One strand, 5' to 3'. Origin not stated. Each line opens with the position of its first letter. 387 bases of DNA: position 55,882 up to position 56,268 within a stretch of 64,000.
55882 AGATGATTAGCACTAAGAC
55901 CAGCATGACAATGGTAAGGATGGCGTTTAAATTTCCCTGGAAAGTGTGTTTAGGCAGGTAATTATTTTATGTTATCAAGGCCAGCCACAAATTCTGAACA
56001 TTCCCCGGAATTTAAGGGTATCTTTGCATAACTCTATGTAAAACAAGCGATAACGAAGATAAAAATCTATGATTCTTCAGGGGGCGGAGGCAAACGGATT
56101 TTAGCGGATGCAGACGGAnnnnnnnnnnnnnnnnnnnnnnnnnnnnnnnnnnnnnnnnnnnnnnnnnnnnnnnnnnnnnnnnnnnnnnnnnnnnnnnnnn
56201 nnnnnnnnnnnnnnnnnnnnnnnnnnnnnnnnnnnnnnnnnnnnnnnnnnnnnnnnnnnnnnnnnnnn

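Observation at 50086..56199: A 208-bp non-coding cassette is duplicated almost perfectly and heads two neighbouring operons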

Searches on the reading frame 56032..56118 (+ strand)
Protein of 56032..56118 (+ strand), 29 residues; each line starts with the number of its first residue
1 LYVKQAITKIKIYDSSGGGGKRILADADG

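Call 30: list_cluster_members(proteins=[window:56032-56118:+])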
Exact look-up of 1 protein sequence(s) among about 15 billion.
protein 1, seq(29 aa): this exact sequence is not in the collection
